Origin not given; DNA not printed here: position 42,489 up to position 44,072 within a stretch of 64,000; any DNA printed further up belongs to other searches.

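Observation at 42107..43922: Minimal RiPP-like locus: Cys/Pro precursor peptide + hairpin + RRE-radical SAM without auxiliary cluster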

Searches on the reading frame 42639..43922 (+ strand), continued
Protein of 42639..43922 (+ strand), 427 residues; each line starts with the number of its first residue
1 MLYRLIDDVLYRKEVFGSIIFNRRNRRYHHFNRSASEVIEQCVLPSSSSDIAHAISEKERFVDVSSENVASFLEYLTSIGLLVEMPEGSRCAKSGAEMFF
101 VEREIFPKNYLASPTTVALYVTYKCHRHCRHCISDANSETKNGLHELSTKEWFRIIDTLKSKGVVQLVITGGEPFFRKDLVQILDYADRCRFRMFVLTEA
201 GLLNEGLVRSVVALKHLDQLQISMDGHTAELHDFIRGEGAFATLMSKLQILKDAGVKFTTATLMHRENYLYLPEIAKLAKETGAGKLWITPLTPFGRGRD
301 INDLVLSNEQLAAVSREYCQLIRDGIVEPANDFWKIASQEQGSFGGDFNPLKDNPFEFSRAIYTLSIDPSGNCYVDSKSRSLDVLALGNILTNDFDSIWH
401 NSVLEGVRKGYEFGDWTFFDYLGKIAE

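Call 41: find_encoding_contigs(protein=P0228, flank=4000, max_places=2)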
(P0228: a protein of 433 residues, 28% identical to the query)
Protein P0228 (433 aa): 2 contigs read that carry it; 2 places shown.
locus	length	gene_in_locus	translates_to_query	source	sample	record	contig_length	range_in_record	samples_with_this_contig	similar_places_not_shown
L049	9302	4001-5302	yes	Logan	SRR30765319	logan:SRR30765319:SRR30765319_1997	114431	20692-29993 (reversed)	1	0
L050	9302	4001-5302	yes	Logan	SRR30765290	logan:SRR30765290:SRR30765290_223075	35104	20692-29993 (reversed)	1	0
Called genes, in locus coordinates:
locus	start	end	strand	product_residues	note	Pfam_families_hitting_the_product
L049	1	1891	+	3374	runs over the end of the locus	PF00501:AMP-binding, PF00550:PP-binding, PF00668:Condensation, PF00501:AMP-binding, PF00550:PP-binding, PF00668:Condensation, PF00501:AMP-binding, PF00550:PP-binding, +2 more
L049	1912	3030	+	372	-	PF13191:AAA_16 (weak), PF23569:NBD_SMAX1 (weak), PF05621:TniB (faint), PF00004:AAA, PF07728:AAA_5 (weak), PF17871:AAA_lid_9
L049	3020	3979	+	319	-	-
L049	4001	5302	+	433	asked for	PF04055:Radical_SAM, PF13353:Fer4_12 (weak)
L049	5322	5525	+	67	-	-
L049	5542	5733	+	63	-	-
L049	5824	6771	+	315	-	PF00579:tRNA-synt_1b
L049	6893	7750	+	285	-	PF04116:FA_hydroxylase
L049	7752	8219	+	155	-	PF13673:Acetyltransf_10 (weak), PF00583:Acetyltransf_1 (weak), PF13508:Acetyltransf_7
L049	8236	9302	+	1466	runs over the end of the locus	PF00668:Condensation, PF00501:AMP-binding, PF13193:AMP-binding_C, PF00550:PP-binding, PF00668:Condensation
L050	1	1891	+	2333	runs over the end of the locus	?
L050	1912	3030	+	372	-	PF13191:AAA_16 (weak), PF23569:NBD_SMAX1 (weak), PF05621:TniB (faint), PF00004:AAA, PF07728:AAA_5 (weak), PF17871:AAA_lid_9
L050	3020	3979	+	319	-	-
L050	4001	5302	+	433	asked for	PF04055:Radical_SAM, PF13353:Fer4_12 (weak)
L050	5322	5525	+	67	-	-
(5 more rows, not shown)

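Call 44: find_related_loci(query=A5, collection=metagenome_contigs, flank=3000)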
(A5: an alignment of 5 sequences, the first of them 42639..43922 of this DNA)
Query A5 (427 aa) in metagenome_contigs; peptide patterns used: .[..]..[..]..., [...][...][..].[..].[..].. (x = any residue, [..] = any of these).
98 stretches matched a pattern; 3 encode a relative of the query (tblastn E <= 1e-3); 3 distinct loci.
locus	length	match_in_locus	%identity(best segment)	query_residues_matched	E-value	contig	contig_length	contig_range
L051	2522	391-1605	30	5-420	1e-72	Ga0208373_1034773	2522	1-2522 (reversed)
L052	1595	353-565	42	350-420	1e-13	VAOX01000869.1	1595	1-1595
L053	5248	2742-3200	28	100-249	3e-7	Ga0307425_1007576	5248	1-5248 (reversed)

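Call 50: search_protein_families(library=ncbifam, proteins=[L001:7425-8885:+, L005:4291-5787:+, L047:5836-6783:+, L047:2999-3973:+, L047:1873-3009:+, L048:1943-2911:+], max_evalue=0.00001)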
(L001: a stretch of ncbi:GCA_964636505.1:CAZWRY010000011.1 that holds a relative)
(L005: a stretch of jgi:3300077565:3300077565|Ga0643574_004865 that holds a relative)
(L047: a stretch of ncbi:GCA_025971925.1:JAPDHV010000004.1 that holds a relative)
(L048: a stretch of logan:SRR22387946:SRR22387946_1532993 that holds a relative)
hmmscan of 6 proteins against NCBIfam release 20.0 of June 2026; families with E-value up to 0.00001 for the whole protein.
L001:7425-8885:+ (486 aa): 17 families
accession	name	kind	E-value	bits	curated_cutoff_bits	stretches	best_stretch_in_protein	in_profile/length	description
NF001756.1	PRK00484.1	subfamily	1.3e-152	509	468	1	9-485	4-488/488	lysine--tRNA ligase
TIGR00499.1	lysS_bact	equivalog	4.4e-141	470.9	427.6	1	8-485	5-495/496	lysine--tRNA ligase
NF002821.0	PRK02983.1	equivalog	6.3e-124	415.2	742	1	7-485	620-1101/1102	bifunctional lysylphosphatidylglycerol synthetase/lysine--tRNA ligase LysX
NF009101.0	PRK12445.1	subfamily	8e-98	328.2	1026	1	8-485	18-504/505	lysine--tRNA ligase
TIGR00462.1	genX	equivalog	4.2e-48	164.3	286.9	1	172-470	3-294/304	EF-P lysine aminoacylase EpmA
NF003483.0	PRK05159.1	equivalog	1.5e-42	146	353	1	48-480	14-430/438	aspartate--tRNA(Asn) ligase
NF006828.0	PRK09350.1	equivalog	4.4e-39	134.6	264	1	169-470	15-310/325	elongation factor P--(R)-beta-lysine ligase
TIGR00458.1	aspS_nondisc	equivalog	1.9e-37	129.3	368.4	1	48-480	9-420/428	aspartate--tRNA(Asn) ligase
TIGR00459.1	aspS_bact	equivalog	2.6e-34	118.5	373.85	1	48-305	13-263/586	aspartate--tRNA ligase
NF001750.0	PRK00476.1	equivalog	2e-30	105.6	443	1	48-296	15-269/590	aspartate--tRNA ligase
TIGR00457.1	asnS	equivalog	2.2e-22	79.5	342.6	1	48-482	13-449/455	asparagine--tRNA ligase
NF009460.0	PRK12820.1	equivalog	2.7e-22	78.7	1379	1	148-283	152-289/723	bifunctional aspartyl-tRNA synthetase/aspartyl/glutamyl-tRNA amidotransferase subunit C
NF003037.0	PRK03932.1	equivalog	9.4e-22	77.6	414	1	48-482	13-445/451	asparagine--tRNA ligase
NF005052.0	PRK06462.1-1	equivalog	4e-08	32.7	368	1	167-466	46-329/353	asparagine synthetase A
TIGR02367.1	PylS_Cterm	equivalog_domain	2.7e-07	30.2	178.15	1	154-296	12-157/242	pyrrolysine--tRNA(Pyl) ligase large subunit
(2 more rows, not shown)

L005:4291-5787:+ (498 aa): 17 families
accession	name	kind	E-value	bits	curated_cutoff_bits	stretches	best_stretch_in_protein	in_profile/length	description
NF001756.1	PRK00484.1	subfamily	1.7e-168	561.3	468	1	15-497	4-488/488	lysine--tRNA ligase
TIGR00499.1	lysS_bact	equivalog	3.2e-152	507.6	427.6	1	33-497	37-495/496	lysine--tRNA ligase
NF002821.0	PRK02983.1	equivalog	5e-139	465.2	742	1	8-497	614-1101/1102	bifunctional lysylphosphatidylglycerol synthetase/lysine--tRNA ligase LysX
NF009101.0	PRK12445.1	subfamily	5.5e-123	411.2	1026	1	35-497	51-504/505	lysine--tRNA ligase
TIGR00462.1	genX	equivalog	1e-56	192.6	286.9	1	173-491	3-304/304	EF-P lysine aminoacylase EpmA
NF003483.0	PRK05159.1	equivalog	5.3e-49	167.3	353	1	40-492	5-430/438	aspartate--tRNA(Asn) ligase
NF006828.0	PRK09350.1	equivalog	2.5e-46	158.4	264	1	170-493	15-322/325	elongation factor P--(R)-beta-lysine ligase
NF001750.0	PRK00476.1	equivalog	2.1e-40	138.6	443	2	39-295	5-268/590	aspartate--tRNA ligase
TIGR00458.1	aspS_nondisc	equivalog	3.9e-39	134.8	368.4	1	46-492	6-420/428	aspartate--tRNA(Asn) ligase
TIGR00459.1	aspS_bact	equivalog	6.3e-39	133.8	373.85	2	38-296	2-264/586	aspartate--tRNA ligase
NF003037.0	PRK03932.1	equivalog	2.5e-31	109.1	414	1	46-493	10-444/451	asparagine--tRNA ligase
TIGR00457.1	asnS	equivalog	9.5e-31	107.1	342.6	1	48-493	12-448/455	asparagine--tRNA ligase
NF009460.0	PRK12820.1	equivalog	1.9e-24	85.8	1379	1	151-289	154-291/723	bifunctional aspartyl-tRNA synthetase/aspartyl/glutamyl-tRNA amidotransferase subunit C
NF005054.0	PRK06462.1-4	equivalog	3.1e-12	46.2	309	1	160-338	14-198/318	asparagine synthetase A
NF005052.0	PRK06462.1-1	equivalog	6e-12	45.3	368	1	156-487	34-339/353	asparagine synthetase A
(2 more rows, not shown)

L047:5836-6783:+ (315 aa): 3 families
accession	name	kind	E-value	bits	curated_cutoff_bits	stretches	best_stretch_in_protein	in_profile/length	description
TIGR00233.1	trpS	equivalog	2.6e-18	66.4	176.75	1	4-228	3-218/328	tryptophan--tRNA ligase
NF008922.0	PRK12283.1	equivalog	4.1e-10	39.1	572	1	6-175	6-165/400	tryptophan--tRNA ligase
NF009207.0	PRK12556.1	equivalog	5.7e-08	32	479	1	3-233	3-232/332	tryptophan--tRNA ligase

L047:2999-3973:+ (324 aa): 2 families
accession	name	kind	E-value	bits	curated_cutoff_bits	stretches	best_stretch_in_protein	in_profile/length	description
TIGR00233.1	trpS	equivalog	2.3e-11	43.5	176.75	1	22-278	15-266/328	tryptophan--tRNA ligase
NF008922.0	PRK12283.1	equivalog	3.9e-09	35.9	572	1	21-101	15-94/400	tryptophan--tRNA ligase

L047:1873-3009:+ (378 aa): 7 families
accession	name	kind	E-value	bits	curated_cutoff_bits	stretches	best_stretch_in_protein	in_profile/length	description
TIGR03346.1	chaperone_ClpB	equivalog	1.8e-85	288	1232.1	1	9-366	154-518/853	ATP-dependent chaperone ClpB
TIGR02639.1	ClpA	equivalog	3.6e-85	286.7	993.15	1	9-259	166-419/734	ATP-dependent Clp protease ATP-binding subunit ClpA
TIGR03345.1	VI_ClpV1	equivalog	1.6e-77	261.6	884.95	1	9-341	168-502/852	type VI secretion system ATPase TssH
NF008118.0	PRK10865.1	equivalog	4.4e-71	239.9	1417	1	10-255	160-408/857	ATP-dependent chaperone ClpB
NF033606.1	heat_AAA_ClpK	exception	2.8e-65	220.8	1900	1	7-248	261-507/949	heat shock survival AAA family ATPase ClpK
NF008263.0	PRK11034.1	equivalog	4.3e-64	216.7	1350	1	10-245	168-406/758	ATP-dependent Clp protease ATP-binding subunit ClpA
NF033607.0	disagg_AAA_ClpG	exception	1.6e-63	214.9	1900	1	10-266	243-503/932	AAA family protein disaggregase ClpG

L048:1943-2911:+ (322 aa): 2 families
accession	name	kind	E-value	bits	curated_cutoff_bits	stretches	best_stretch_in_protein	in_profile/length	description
TIGR00233.1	trpS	equivalog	4.1e-10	39.5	176.75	1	23-236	15-220/328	tryptophan--tRNA ligase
NF008922.0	PRK12283.1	equivalog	5.5e-09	35.4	572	1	23-114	16-106/400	tryptophan--tRNA ligase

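Call 56: find_encoding_contigs(protein=P0078, flank=4000, max_places=3)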
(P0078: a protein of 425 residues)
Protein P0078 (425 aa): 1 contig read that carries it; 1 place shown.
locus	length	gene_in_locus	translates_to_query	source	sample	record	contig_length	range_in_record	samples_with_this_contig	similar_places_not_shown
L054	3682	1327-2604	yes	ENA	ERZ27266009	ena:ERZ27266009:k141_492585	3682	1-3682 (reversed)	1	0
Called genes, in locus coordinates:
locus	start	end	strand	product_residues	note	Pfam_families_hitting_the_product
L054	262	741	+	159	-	-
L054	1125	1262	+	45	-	-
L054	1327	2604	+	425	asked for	PF04055:Radical_SAM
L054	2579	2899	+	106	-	-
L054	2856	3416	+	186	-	PF08241:Methyltransf_11, PF08242:Methyltransf_12 (weak), PF13489:Methyltransf_23 (weak), PF13649:Methyltransf_25 (faint), PF13847:Methyltransf_31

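Call 59: find_encoding_contigs(protein=P0079, flank=4000, max_places=3)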
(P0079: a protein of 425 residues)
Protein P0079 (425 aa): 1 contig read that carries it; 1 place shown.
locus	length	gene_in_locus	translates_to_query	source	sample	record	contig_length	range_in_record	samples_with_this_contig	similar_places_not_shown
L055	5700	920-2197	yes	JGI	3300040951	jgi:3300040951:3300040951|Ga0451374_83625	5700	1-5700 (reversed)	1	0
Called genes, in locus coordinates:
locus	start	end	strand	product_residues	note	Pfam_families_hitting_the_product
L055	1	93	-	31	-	?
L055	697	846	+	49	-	-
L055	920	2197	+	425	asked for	PF04055:Radical_SAM, PF13353:Fer4_12 (weak)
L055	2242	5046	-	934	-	PF00133:tRNA-synt_1, PF01406:tRNA-synt_1e (faint), PF09334:tRNA-synt_1g, PF13603:tRNA-synt_1_2, PF09334:tRNA-synt_1g (weak), PF08264:Anticodon_1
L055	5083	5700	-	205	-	?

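Call 60: find_encoding_contigs(protein=P0082, flank=4000, max_places=3)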
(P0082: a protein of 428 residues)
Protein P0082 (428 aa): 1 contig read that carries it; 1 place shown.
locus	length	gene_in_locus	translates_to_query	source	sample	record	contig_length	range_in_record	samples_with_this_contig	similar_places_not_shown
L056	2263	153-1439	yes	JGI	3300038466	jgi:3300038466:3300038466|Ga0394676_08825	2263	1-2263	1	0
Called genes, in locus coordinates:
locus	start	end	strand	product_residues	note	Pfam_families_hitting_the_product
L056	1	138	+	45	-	?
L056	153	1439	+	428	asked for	PF04055:Radical_SAM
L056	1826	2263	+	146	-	?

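Call 63: find_encoding_contigs(protein=P0080, flank=4000, max_places=3)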
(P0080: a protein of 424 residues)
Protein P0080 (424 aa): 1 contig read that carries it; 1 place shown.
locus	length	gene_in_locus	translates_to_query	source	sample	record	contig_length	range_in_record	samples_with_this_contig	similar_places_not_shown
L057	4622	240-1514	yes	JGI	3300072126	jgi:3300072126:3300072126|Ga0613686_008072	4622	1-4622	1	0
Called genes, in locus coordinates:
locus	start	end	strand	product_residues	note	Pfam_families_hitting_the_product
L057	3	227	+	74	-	?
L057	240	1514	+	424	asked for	PF04055:Radical_SAM, PF13353:Fer4_12 (weak)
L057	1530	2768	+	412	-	PF07690:MFS_1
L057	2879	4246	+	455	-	-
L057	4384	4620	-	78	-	?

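Call 64: find_encoding_contigs(protein=P0083, flank=4000, max_places=3)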
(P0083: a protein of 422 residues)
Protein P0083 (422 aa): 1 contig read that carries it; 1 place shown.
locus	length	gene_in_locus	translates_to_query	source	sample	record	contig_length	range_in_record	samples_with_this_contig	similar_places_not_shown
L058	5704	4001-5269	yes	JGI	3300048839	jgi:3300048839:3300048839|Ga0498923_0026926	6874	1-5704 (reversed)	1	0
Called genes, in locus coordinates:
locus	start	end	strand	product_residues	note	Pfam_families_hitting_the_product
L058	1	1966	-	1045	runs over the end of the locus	?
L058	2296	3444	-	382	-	-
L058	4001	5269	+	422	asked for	PF04055:Radical_SAM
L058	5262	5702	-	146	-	?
